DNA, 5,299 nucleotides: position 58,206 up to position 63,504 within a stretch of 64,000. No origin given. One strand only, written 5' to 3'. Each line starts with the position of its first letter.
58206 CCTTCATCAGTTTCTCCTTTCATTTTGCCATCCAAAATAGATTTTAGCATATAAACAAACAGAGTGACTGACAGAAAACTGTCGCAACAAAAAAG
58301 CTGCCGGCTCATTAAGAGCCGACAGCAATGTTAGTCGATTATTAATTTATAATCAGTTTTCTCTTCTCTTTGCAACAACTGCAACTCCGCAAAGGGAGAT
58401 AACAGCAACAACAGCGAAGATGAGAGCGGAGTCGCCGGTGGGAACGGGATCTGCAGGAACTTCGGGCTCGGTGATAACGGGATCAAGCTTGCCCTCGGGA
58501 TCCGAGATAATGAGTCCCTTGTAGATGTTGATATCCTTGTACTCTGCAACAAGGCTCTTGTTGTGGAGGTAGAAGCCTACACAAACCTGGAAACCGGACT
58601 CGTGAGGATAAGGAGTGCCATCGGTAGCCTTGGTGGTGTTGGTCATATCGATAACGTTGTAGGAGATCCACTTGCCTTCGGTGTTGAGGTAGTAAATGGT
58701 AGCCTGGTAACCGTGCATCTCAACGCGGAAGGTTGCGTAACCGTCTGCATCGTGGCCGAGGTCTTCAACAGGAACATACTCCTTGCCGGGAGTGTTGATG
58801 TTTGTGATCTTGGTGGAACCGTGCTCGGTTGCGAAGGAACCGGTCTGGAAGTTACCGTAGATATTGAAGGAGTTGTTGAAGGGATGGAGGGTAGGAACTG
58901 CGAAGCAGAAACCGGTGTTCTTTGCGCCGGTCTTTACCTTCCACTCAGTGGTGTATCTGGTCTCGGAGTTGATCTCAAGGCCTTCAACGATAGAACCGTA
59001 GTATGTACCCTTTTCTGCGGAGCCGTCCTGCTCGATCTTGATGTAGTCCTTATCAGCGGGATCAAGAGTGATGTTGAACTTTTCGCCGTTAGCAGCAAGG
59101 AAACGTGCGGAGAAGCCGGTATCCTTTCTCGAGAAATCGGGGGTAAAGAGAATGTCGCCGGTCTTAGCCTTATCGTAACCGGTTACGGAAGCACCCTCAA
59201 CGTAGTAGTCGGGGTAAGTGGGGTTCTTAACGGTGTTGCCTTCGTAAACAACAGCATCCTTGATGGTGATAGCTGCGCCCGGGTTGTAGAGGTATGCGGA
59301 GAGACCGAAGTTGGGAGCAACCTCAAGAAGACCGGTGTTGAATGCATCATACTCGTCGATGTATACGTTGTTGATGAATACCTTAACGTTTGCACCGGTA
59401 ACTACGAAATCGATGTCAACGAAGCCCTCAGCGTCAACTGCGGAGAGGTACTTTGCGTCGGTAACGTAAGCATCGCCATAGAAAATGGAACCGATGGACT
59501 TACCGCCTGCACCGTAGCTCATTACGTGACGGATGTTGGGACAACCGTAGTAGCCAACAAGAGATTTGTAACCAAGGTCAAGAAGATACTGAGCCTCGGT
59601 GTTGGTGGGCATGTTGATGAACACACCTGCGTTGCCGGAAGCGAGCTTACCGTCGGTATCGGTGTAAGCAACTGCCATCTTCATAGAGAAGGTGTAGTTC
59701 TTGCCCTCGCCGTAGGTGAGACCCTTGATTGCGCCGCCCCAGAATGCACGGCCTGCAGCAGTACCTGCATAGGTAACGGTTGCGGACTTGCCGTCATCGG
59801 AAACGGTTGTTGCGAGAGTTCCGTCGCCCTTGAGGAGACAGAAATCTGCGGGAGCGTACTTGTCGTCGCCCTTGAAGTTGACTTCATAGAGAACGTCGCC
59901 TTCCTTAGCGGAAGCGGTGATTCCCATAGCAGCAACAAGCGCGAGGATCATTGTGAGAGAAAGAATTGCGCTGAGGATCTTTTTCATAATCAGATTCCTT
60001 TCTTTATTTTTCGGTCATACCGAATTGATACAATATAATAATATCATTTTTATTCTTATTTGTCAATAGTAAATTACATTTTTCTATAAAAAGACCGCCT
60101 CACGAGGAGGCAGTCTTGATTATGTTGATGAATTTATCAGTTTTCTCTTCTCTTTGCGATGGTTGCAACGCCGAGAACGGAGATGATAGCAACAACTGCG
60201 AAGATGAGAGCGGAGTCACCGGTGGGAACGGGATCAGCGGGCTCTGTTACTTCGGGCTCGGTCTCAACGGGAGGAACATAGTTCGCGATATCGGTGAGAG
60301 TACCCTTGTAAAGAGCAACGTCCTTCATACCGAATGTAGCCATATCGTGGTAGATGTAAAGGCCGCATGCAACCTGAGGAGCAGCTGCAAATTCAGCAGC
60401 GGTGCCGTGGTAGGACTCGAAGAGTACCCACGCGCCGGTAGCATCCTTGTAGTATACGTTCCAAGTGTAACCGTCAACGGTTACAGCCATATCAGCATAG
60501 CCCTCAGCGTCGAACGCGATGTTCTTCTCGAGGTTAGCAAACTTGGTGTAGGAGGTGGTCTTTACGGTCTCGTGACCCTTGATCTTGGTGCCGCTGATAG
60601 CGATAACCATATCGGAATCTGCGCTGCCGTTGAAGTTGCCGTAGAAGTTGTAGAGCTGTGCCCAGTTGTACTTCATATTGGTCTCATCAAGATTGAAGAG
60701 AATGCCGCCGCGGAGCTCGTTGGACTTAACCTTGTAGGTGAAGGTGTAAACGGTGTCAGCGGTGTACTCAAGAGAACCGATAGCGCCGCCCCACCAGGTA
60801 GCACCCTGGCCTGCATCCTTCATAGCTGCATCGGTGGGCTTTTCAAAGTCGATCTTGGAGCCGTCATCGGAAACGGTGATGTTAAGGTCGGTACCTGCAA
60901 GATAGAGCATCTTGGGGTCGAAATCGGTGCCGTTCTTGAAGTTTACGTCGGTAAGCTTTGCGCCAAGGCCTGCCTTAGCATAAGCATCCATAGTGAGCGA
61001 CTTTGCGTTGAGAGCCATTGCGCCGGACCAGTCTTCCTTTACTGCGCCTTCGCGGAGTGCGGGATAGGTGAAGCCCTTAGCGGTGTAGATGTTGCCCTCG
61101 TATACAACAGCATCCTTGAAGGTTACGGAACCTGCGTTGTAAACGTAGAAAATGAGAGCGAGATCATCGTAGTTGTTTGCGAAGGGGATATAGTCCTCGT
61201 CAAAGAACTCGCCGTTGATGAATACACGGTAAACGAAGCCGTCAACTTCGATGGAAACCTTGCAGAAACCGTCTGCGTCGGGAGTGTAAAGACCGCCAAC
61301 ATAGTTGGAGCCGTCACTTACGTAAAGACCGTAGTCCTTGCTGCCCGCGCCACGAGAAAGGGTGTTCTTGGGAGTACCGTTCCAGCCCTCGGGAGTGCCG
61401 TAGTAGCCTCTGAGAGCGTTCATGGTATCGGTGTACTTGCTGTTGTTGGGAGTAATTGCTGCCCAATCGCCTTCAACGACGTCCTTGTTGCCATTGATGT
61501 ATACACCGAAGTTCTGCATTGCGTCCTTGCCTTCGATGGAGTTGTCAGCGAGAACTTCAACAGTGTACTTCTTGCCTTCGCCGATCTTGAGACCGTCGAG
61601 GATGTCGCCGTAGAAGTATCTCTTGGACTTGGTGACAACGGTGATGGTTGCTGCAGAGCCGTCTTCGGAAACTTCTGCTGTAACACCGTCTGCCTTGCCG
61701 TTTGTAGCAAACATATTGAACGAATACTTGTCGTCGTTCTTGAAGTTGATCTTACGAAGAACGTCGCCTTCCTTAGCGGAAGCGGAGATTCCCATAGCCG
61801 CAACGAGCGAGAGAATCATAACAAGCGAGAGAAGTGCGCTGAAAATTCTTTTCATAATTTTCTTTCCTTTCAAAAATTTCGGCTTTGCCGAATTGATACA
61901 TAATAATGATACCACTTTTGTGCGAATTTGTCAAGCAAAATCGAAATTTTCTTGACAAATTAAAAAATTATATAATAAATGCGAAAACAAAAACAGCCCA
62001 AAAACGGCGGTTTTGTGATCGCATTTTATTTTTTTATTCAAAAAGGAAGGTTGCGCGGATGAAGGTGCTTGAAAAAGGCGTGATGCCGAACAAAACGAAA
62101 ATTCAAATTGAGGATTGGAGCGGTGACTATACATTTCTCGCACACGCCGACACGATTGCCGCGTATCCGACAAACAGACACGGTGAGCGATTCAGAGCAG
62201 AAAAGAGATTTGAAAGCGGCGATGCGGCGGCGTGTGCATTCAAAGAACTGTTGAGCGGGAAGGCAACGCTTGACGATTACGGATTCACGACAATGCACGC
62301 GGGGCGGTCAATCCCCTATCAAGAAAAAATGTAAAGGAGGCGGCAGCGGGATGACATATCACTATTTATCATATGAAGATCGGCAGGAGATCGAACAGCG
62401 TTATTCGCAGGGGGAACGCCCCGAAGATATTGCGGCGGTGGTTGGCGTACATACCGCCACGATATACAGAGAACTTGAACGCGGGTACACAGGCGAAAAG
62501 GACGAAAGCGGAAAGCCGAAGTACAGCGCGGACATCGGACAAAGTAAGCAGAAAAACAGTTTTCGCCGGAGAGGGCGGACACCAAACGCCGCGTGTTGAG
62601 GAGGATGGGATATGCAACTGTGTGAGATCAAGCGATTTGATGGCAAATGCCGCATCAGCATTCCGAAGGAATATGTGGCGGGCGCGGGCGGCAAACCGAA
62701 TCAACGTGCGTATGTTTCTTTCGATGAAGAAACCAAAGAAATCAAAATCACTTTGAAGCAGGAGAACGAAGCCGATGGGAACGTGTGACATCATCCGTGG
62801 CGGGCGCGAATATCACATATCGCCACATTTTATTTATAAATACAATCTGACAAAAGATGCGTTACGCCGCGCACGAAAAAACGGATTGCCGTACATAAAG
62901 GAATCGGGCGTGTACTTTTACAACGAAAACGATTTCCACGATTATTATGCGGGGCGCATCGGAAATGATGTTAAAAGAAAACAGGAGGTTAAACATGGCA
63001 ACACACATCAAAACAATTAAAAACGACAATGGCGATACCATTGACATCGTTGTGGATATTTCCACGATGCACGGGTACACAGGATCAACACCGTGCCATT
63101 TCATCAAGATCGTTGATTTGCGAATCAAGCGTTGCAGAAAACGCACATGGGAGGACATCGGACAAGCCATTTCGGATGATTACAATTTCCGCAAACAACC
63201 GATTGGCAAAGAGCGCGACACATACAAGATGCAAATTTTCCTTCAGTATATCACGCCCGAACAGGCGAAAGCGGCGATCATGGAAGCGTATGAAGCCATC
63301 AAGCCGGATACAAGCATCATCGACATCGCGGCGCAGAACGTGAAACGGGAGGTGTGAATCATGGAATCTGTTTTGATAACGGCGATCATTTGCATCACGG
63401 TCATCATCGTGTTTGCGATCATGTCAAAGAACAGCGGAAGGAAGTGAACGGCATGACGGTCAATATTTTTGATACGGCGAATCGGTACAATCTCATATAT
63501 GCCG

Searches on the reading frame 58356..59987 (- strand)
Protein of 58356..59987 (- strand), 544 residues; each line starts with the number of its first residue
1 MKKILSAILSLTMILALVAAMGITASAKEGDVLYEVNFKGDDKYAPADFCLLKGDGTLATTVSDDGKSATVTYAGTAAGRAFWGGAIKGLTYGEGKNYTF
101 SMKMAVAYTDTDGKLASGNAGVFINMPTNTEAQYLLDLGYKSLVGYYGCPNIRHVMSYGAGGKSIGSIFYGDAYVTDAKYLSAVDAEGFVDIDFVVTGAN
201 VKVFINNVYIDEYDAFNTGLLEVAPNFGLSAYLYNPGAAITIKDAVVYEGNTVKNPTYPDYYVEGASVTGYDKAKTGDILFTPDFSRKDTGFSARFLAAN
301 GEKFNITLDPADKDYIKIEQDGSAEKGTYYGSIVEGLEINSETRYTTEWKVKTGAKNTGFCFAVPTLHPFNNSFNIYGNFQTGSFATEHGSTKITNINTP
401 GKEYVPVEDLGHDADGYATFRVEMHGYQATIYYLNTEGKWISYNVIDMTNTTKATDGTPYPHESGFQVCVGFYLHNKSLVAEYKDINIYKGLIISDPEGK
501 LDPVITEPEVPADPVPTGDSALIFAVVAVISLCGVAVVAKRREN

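Call 7: search_protein_families(library=pfam, proteins=[window:58356-59987:-], max_evalue=1)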
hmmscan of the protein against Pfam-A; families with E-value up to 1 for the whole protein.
window:58356-59987:- (544 aa): 1 family
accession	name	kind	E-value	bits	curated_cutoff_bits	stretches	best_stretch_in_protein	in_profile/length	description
PF06439.18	3keto-disac_hyd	-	0.00016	22.2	26.8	1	96-215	52-153/187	3-keto-disaccharide hydrolase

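Call 53: search_solved_structures(query=window:58356-59987:-, max_evalue=1)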
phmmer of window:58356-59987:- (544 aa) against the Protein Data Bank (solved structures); distinct sequences matched with E-value up to 1: 0.

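Call 66: find_encoding_contigs(protein=window:58356-59987:-, flank=10000, max_places=3)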
Protein window:58356-59987:- (544 aa): 7 contigs read that carry it; 3 places shown.
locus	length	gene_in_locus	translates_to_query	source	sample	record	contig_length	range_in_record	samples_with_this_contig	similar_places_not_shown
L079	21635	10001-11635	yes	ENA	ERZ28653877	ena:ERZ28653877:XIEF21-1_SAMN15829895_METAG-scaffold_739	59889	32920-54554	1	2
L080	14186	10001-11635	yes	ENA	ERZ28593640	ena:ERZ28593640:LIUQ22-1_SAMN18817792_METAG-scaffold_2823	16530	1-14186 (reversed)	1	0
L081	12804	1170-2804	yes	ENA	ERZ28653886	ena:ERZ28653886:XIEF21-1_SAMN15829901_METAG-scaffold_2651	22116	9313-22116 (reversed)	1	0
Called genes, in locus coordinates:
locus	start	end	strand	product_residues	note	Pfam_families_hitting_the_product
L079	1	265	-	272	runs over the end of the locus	PF01464:SLT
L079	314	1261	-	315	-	PF23343:REP_ORF2-G2P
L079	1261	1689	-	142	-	PF19481:DUF6017 (weak)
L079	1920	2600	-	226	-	-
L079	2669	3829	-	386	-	-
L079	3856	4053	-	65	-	-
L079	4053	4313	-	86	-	-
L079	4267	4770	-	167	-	-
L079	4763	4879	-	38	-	-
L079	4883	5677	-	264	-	-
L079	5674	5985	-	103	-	-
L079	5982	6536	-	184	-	PF01555:N6_N4_Mtase (weak), PF05063:MT-A70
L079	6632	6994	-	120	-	-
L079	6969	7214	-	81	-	-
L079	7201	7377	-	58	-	-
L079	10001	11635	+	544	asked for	-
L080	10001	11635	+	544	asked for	-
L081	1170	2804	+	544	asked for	-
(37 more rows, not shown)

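Call 79: search_protein_families(library=ncbifam, proteins=[window:58356-59987:-], max_evalue=0.01)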
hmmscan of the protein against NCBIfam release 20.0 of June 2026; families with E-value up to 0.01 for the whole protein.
window:58356-59987:- (544 aa): 0 families

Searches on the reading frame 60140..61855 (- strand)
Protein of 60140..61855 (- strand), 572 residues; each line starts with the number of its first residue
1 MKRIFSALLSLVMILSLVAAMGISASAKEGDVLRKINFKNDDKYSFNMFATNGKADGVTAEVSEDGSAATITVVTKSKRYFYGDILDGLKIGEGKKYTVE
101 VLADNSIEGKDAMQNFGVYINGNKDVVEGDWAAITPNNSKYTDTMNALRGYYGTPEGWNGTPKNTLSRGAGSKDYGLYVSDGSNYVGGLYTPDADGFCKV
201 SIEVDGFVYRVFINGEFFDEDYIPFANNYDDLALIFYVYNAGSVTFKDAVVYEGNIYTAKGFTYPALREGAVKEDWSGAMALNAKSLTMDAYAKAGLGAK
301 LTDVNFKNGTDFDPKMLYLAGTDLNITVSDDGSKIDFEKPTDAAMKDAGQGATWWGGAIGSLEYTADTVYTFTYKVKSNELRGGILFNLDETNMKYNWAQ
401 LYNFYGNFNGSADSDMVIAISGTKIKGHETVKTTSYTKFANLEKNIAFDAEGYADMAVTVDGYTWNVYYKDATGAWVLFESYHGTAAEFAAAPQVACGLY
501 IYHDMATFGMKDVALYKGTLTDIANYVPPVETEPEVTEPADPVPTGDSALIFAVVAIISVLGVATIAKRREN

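Call 7: search_protein_families(library=pfam, proteins=[window:60140-61855:-], max_evalue=1)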
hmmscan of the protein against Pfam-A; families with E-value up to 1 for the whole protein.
window:60140-61855:- (572 aa): 0 families

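Call 65: find_encoding_contigs(protein=window:60140-61855:-, flank=10000, max_places=3)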
Protein window:60140-61855:- (572 aa): no gene with exactly this product is on record in the collection.

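Call 79: search_protein_families(library=ncbifam, proteins=[window:60140-61855:-], max_evalue=0.01)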
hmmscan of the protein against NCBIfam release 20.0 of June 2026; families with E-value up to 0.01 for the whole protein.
window:60140-61855:- (572 aa): 0 families

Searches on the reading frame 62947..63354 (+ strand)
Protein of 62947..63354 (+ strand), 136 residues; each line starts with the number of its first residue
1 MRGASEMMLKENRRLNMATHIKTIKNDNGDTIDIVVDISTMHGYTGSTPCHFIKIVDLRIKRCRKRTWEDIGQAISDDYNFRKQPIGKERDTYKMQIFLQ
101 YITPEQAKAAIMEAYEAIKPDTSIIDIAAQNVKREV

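Call 36: find_encoding_contigs(protein=window:62947-63354:+, flank=10000, max_places=4)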
Protein window:62947-63354:+ (136 aa): no gene with exactly this product is on record in the collection.
